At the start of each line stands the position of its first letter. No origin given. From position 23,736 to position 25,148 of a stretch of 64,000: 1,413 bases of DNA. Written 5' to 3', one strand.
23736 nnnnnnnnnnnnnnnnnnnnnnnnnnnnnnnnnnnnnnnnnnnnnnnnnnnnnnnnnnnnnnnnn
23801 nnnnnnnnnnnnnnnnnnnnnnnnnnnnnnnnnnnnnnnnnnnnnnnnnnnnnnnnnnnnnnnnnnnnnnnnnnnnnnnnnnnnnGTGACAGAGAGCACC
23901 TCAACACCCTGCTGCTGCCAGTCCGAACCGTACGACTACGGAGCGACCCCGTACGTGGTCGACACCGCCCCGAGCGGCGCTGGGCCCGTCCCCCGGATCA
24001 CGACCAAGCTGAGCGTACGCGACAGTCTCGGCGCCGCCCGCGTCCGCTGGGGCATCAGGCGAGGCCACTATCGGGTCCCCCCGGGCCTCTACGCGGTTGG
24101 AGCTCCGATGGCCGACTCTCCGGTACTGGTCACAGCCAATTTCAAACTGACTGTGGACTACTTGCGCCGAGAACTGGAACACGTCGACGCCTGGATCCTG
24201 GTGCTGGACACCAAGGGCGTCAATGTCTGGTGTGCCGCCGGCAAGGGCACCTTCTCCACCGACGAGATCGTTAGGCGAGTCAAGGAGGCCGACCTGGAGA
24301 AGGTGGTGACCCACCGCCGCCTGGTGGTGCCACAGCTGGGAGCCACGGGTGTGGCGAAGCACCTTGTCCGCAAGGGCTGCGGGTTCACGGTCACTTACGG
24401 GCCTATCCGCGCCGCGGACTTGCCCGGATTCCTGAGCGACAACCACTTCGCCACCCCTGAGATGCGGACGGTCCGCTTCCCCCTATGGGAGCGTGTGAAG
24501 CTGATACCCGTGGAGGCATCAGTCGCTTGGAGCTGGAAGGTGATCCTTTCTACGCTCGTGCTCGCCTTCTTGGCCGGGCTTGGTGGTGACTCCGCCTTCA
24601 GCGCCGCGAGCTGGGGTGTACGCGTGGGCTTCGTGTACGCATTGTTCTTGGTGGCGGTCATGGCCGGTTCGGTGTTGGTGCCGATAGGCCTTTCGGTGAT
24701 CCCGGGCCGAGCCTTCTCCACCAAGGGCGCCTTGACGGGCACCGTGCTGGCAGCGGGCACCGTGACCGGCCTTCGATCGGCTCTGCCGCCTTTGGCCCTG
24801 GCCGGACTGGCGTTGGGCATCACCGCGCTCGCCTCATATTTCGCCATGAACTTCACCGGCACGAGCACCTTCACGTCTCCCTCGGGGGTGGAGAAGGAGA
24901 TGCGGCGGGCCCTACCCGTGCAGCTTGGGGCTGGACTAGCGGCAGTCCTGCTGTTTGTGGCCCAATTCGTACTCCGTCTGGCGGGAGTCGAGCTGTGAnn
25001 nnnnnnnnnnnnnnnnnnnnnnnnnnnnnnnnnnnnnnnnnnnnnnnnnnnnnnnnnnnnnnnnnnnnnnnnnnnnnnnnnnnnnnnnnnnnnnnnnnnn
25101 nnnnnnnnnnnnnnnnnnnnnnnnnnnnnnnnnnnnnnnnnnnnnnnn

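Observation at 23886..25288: hgcA-hgcB mercury methylation gene pair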

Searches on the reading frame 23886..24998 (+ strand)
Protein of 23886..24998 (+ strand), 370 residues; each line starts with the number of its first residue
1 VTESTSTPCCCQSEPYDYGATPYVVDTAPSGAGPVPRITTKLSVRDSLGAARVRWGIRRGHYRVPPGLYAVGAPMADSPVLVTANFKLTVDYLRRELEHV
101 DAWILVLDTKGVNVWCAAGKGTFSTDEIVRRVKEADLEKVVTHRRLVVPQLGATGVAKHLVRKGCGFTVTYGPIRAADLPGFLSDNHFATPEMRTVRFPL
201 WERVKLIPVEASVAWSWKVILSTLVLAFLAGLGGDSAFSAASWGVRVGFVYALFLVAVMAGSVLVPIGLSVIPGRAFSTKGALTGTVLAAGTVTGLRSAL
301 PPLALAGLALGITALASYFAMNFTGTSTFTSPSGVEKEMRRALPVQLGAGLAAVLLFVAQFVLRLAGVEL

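Call 3: search_protein_families(library=ncbifam, proteins=[window:23886-24998:+], max_evalue=0.01)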
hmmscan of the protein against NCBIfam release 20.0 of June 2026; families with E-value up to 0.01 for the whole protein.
window:23886-24998:+ (370 aa): 3 families
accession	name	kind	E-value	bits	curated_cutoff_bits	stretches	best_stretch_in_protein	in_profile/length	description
NF040863.1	HgcA_corrinoid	equivalog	2.4e-120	401.6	275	1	35-360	1-322/325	mercury methylation corrinoid protein HgcA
NF043039.1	HgcAB_like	equivalog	3e-61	208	285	1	60-331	12-280/350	HgcAB-like fusion protein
NF003195.0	PRK04165.1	equivalog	1.7e-22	79.9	306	1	63-186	323-446/450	acetyl-CoA decarbonylase/synthase complex subunit gamma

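Call 4: search_protein_families(library=pfam, proteins=[window:23886-24998:+], max_evalue=0.01)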
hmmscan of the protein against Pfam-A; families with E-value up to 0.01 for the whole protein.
window:23886-24998:+ (370 aa): 1 family
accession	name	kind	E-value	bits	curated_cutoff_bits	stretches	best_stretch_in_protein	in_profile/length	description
PF03599.22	CdhD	-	6.2e-14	52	24.8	1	63-173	267-377/387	CO dehydrogenase/acetyl-CoA synthase delta subunit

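Call 5: search_solved_structures(query=window:23886-24998:+, max_evalue=0.001, show_alignments=3)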
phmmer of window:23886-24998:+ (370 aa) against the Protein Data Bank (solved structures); distinct sequences matched with E-value up to 0.001: 4.
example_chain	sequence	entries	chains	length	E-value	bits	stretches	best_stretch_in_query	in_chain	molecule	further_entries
4djd_C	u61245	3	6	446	2.1e-11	46.8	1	63-184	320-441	Corrinoid/iron-sulfur protein large subunit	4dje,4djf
2h9a_A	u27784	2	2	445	9.3e-11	44.6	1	63-184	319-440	Carbon monoxide dehydrogenase corrinoid/iron-sulfur protein, gamma subunit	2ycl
4c1n_A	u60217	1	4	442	1e-10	44.5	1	63-183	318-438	CARBON MONOXIDE DEHYDROGENASE CORRINOID/IRON-SULFUR PROTEIN, GAMMA SUBUNIT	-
9fzy_F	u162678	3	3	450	0.00019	23.9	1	64-150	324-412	Corrinoid iron-sulfur protein large subunit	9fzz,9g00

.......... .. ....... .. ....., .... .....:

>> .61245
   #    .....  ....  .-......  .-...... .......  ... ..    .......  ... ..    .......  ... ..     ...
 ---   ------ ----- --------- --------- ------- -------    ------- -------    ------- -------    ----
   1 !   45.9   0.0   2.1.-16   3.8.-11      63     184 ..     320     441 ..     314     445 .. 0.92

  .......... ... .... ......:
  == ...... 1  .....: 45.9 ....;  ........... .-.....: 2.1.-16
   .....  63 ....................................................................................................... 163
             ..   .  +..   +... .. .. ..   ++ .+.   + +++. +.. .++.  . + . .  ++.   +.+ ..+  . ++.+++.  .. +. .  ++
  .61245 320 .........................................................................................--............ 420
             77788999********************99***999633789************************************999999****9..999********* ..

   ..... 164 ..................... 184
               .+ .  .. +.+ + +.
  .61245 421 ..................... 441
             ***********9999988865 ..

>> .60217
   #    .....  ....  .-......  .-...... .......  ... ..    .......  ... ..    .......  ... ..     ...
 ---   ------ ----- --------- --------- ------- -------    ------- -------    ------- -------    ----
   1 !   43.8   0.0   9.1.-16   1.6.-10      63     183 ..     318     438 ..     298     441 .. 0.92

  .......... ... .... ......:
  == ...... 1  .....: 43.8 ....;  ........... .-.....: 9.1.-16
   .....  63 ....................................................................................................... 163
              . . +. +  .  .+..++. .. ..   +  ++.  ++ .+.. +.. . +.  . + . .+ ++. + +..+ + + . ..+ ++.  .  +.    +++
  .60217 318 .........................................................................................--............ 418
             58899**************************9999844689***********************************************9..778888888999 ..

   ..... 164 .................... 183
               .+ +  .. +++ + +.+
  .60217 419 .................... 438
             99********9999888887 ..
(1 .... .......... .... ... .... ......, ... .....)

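Call 8: find_homologous_proteins(query=window:23886-24998:+, max_evalue=1e-10)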
Query window:23886-24998:+ (370 aa): 7998 proteins with E <= 1e-10 among 8000 candidates; the best 120 are listed.
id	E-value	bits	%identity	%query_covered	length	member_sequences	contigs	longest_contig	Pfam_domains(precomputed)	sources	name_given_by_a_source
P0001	2.2e-220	749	100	94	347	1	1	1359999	PF03599.23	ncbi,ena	-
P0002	8.2e-189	645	77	99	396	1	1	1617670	PF03599.23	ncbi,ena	-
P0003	4.6e-175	600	72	100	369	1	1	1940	PF03599.23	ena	-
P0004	2.7e-170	584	72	99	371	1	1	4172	PF03599.23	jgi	jgi:hypothetical protein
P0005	2.0e-168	578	71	99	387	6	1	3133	PF03599.23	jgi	jgi:hypothetical protein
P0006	4.3e-167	574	76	92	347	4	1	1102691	PF03599.23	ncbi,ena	-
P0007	3.5e-163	561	72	98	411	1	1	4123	PF03599.23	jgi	jgi:hypothetical protein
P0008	4.4e-162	557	68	99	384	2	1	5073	PF03599.23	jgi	jgi:hypothetical protein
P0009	4.3e-140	485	63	98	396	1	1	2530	PF03599.23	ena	-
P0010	1.0e-138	480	64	95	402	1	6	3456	PF03599.23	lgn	-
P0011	1.8e-138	480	62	97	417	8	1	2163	PF03599.23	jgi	-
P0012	4.0e-138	479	62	97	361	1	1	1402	PF03599.23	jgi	jgi:hypothetical protein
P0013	1.4e-134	467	73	78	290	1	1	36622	PF03599.23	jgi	-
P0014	1.5e-134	467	61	97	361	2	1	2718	PF03599.23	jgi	jgi:hypothetical protein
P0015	2.2e-133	463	61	92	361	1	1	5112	PF03599.23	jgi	jgi:hypothetical protein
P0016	3.3e-132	459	67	85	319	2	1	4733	PF03599.23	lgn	-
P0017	6.8e-131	455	65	91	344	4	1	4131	PF03599.23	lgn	-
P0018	7.3e-131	455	77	73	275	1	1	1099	PF03599.23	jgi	jgi:hypothetical protein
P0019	7.5e-131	455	59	96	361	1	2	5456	PF03599.23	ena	-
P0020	2.4e-130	453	60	97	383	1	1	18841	PF03599.23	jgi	jgi:hypothetical protein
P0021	6.4e-130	452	60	96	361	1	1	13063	PF03599.23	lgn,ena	-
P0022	2.0e-129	450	61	97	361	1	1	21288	PF03599.23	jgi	jgi:hypothetical protein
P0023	7.8e-129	448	59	99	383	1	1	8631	PF03599.23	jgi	jgi:hypothetical protein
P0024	3.0e-128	446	60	96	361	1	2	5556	PF03599.23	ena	-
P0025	3.4e-128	446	58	99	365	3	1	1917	PF03599.23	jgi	jgi:hypothetical protein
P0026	4.2e-128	446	61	93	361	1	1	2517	PF03599.23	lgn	-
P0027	6.3e-128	445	59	97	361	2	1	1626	PF03599.23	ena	-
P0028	7.6e-127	441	58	97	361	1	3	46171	PF03599.23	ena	-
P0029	1.0e-125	438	60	99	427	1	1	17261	PF03599.23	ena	-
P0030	1.3e-124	434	69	81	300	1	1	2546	PF03599.23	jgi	jgi:hypothetical protein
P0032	5.7e-122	425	60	90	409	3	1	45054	PF03599.23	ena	-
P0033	4.3e-121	423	57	98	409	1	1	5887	PF03599.23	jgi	jgi:hypothetical protein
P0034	3.6e-120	419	58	96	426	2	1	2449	PF03599.23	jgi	jgi:hypothetical protein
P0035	4.1e-120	419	59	97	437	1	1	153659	PF03599.23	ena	-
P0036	6.8e-120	419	65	83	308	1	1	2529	PF03599.23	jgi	jgi:hypothetical protein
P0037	5.6e-105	370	53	97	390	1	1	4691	PF03599.23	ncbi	-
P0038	2.6e-104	367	53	93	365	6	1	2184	PF03599.23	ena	-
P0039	2.9e-104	367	53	94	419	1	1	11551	PF03599.23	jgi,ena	-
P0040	5.2e-104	366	52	96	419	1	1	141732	PF03599.23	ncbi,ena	-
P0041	1.4e-103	365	53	95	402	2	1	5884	PF03599.23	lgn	-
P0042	1.6e-103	365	52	97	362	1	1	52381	PF03599.23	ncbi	-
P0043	2.0e-103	364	53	97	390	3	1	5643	PF03599.23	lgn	-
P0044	4.9e-103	363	53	92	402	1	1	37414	PF03599.23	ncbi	-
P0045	7.1e-103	363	54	90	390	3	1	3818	PF03599.23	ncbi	-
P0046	7.8e-103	362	55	96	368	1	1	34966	PF03599.23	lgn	-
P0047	1.3e-102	362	52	91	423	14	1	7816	PF03599.23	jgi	-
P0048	1.4e-102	362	63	69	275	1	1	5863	PF03599.23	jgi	jgi:hypothetical protein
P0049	1.7e-102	361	53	98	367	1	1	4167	PF03599.23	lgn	-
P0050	2.9e-102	361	53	95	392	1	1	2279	PF03599.23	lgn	-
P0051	4.6e-102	360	51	97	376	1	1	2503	PF03599.23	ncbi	ncbi:MAG: mercury methylation corrinoid protein HgcA [Candidatus Deferrimicrobiaceae bacterium]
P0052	4.8e-102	360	53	96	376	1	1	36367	PF03599.23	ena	-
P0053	8.6e-102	359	53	97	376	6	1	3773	PF03599.23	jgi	-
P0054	1.1e-101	359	51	98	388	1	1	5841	PF03599.23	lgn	-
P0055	1.2e-101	359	54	91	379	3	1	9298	PF03599.23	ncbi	ncbi:mercury methylation corrinoid protein HgcA, partial [Dissulfurirhabdus thermomarina]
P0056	1.5e-101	358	52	97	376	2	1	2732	PF03599.23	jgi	jgi:CO dehydrogenase/acetyl-CoA synthase delta subunit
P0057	1.8e-101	358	51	91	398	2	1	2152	PF03599.23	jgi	jgi:hypothetical protein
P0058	2.1e-101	358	53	96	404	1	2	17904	PF03599.23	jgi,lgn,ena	-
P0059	2.2e-101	358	54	96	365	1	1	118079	PF03599.23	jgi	-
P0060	2.6e-101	357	52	98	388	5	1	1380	PF03599.23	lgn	-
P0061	2.9e-101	357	54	96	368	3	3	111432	PF03599.23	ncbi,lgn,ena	-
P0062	3.2e-101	357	51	98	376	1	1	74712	PF03599.23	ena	-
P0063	5.6e-101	356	55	90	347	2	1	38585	PF03599.23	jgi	jgi:hypothetical protein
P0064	7.8e-101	356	52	97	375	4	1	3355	PF03599.23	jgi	-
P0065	7.8e-101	356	51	97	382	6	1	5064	PF03599.23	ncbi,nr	ncbi:MAG: hgcA [Deltaproteobacteria bacterium]|nr:hgcA [Deltaproteobacteria bacterium]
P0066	8.1e-101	356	51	97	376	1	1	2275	PF03599.23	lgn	-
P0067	1.0e-100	356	52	97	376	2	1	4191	PF03599.23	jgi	jgi:hypothetical protein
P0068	1.3e-100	355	54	89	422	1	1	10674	PF03599.23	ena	-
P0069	1.4e-100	355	51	91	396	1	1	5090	PF03599.23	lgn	-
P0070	2.4e-100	354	51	91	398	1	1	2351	PF03599.23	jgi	jgi:hypothetical protein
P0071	2.7e-100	354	51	97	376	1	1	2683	PF03599.23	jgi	jgi:hypothetical protein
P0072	2.8e-100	354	51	97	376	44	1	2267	PF03599.23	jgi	-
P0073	2.9e-100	354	50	97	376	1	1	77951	PF03599.23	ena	-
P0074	3.8e-100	354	49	97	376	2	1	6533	PF03599.23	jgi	jgi:hypothetical protein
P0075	4.5e-100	353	51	97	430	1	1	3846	PF03599.23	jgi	-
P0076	4.7e-100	353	52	97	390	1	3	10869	PF03599.23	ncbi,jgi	jgi:hypothetical protein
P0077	5.2e-100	353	53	96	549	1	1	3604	PF13847.13,PF13489.13,PF13649.13,PF01135.26,PF01209.25,PF08241.19,PF08242.19,PF03599.23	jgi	jgi:hypothetical protein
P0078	6.6e-100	353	52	96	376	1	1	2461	PF03599.23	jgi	-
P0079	6.8e-100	353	51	96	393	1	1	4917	PF03599.23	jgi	jgi:hypothetical protein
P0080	9.0e-100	352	52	91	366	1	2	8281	PF03599.23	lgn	-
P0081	1.0e-99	352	52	97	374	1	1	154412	PF03599.23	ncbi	-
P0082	1.2e-99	352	50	91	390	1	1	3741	PF03599.23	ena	-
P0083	1.6e-99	352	52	98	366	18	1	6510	PF03599.23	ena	-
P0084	2.2e-99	351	51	97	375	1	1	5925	PF03599.23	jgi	-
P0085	2.5e-99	351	51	91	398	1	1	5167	PF03599.23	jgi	jgi:hypothetical protein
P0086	2.6e-99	351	51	96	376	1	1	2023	PF03599.23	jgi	-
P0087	2.8e-99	351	50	96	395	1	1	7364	PF03599.23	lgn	-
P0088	3.1e-99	351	51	94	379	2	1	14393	PF03599.23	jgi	jgi:hypothetical protein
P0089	3.2e-99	351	51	97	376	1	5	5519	PF03599.23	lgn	-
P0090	4.0e-99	350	54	93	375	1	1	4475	PF03599.23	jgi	jgi:hypothetical protein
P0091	4.1e-99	350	52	97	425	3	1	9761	PF03599.23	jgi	-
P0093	4.6e-99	350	52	97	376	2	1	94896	PF03599.23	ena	-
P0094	5.6e-99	350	52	97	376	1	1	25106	PF03599.23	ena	-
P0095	5.9e-99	350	51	98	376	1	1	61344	PF03599.23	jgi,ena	-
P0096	5.9e-99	350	53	91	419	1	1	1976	PF03599.23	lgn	-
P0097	6.4e-99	350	51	93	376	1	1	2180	PF03599.23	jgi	-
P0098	6.9e-99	349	49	96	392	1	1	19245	PF03599.23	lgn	-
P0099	7.2e-99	349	50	97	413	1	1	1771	PF03599.23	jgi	jgi:hypothetical protein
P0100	7.6e-99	349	51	97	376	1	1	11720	PF03599.23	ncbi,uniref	ncbi:mercury methylation corrinoid protein HgcA [Candidatus Deferrimicrobium sp.]|uniref:mercury met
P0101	7.8e-99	349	50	98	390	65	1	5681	PF03599.23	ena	-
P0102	8.1e-99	349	49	98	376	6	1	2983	PF03599.23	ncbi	-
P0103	8.3e-99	349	52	97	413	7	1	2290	PF03599.23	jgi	jgi:hypothetical protein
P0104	8.9e-99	349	49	98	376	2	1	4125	PF03599.23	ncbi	ncbi:MAG: mercury methylation corrinoid protein HgcA [Desulfobacteria bacterium]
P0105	1.0e-98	349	51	95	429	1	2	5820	PF03599.23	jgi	-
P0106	1.1e-98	349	49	95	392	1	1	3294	PF03599.23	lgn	-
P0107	1.1e-98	349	52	94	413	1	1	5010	PF03599.23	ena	-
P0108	1.2e-98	349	51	98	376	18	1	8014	PF03599.23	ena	-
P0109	1.3e-98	349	55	85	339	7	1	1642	PF03599.23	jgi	-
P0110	1.3e-98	349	48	96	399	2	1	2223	PF03599.23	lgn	-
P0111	1.4e-98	348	51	96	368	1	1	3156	PF03599.23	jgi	-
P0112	1.4e-98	348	53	97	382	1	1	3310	PF03599.23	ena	-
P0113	1.5e-98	348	50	98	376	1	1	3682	PF03599.23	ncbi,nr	ncbi:MAG: mercury methylation corrinoid protein HgcA [bacterium]|nr:mercury methylation corrinoid pr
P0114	1.5e-98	348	50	97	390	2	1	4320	PF03599.23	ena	-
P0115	1.7e-98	348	51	97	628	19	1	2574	PF13847.13,PF13489.13,PF06325.20,PF13649.13,PF00891.25,PF01135.26,PF01209.25,PF08241.19,PF08242.19,PF03599.23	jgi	-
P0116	1.8e-98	348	51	98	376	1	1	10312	PF03599.23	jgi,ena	-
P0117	1.9e-98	348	52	92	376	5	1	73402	PF03599.23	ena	-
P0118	2.0e-98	348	51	97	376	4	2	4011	PF03599.23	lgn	-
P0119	2.0e-98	348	54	90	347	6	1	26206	PF03599.23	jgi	-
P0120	2.2e-98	348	50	96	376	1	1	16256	PF03599.23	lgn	-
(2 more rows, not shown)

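Call 9: find_related_loci(query=window:23886-24998:+, collection=genome_contigs, flank=10000)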
Query window:23886-24998:+ (370 aa) in genome_contigs; peptide patterns used: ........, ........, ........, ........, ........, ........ (x = any residue, [..] = any of these).
328 stretches matched a pattern; 43 encode a relative of the query (tblastn E <= 1e-3); 43 distinct loci.
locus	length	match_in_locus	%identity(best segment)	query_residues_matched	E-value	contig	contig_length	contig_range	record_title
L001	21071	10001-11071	74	14-370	1e-175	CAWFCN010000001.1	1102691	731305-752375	MAG: uncultured Actinomycetes bacterium isolate MFD04716.bin.1.353 genome assembly, contig: contig_10097, whole genome s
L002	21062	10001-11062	51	5-357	4e-95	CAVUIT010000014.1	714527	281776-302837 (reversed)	MAG: uncultured delta proteobacterium isolate MFD01872.bin.2.115 genome assembly, contig: contig_70146, whole genome sho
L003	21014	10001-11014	51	22-357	2e-94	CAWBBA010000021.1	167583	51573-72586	MAG: uncultured delta proteobacterium isolate MFD09730.bin.3.152 genome assembly, contig: contig_40586, whole genome sho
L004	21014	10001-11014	51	22-357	5e-94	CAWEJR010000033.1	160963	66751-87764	MAG: uncultured delta proteobacterium isolate MFD05942.bin.3.322 genome assembly, contig: contig_64034, whole genome sho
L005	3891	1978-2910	53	33-345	2e-94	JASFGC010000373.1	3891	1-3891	MAG: Syntrophobacterales bacterium isolate D0606S20remetaG_Bin_93 D0606S20remetaG_FD_scaffold_1959_c1, whole genome shot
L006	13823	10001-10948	49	9-344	8e-92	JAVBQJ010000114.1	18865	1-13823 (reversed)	MAG: Victivallaceae bacterium isolate EPI_MAG_00163 c_000004422013, whole genome shotgun sequence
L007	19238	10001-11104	48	3-362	1e-91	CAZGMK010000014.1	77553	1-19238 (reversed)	MAG TPA_asm: uncultured Ignavibacteriales bacterium isolate binchicken_co17_359 genome assembly, contig: NODE_1017_lengt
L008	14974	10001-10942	51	30-345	4e-91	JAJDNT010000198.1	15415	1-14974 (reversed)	MAG: Deltaproteobacteria bacterium isolate ALSabin.159 k141_7804902, whole genome shotgun sequence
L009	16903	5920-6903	53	30-356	6e-91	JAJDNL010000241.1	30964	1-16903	MAG: Deltaproteobacteria bacterium isolate ALJrbin.32 k141_6699746, whole genome shotgun sequence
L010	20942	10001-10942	52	30-345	3e-90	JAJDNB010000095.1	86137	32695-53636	MAG: Deltaproteobacteria bacterium isolate ALJrbin.12 k141_2925057, whole genome shotgun sequence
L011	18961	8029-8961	51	33-345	4e-90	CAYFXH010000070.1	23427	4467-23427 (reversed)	MAG TPA_asm: uncultured Desulfobacteraceae bacterium isolate ERP108616_co2_158 genome assembly, contig: NODE_3035_length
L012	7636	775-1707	53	33-345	2e-89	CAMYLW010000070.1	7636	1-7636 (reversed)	MAG: Desulfobacterota bacterium isolate FCS_Desulfobacterota_29 genome assembly, contig: scaffold_4587, whole genome sho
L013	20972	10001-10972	51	36-357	1e-87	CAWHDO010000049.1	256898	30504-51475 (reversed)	MAG: uncultured delta proteobacterium isolate MFD03726.bin.3.89 genome assembly, contig: contig_35254, whole genome shot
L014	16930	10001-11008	45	22-362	4e-87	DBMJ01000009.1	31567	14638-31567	MAG TPA_asm: Clostridium sp. UBA701 UBA701_contig_4527, whole genome shotgun sequence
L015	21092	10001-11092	47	3-358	4e-87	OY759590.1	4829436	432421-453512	MAG: Desulfarculia bacterium isolate 49400898-fc5b-42b7-bef8-a303f8702bb8 genome assembly, chromosome: 1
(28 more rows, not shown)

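Call 12: find_encoding_contigs(protein=P0001, flank=10000, max_places=3)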
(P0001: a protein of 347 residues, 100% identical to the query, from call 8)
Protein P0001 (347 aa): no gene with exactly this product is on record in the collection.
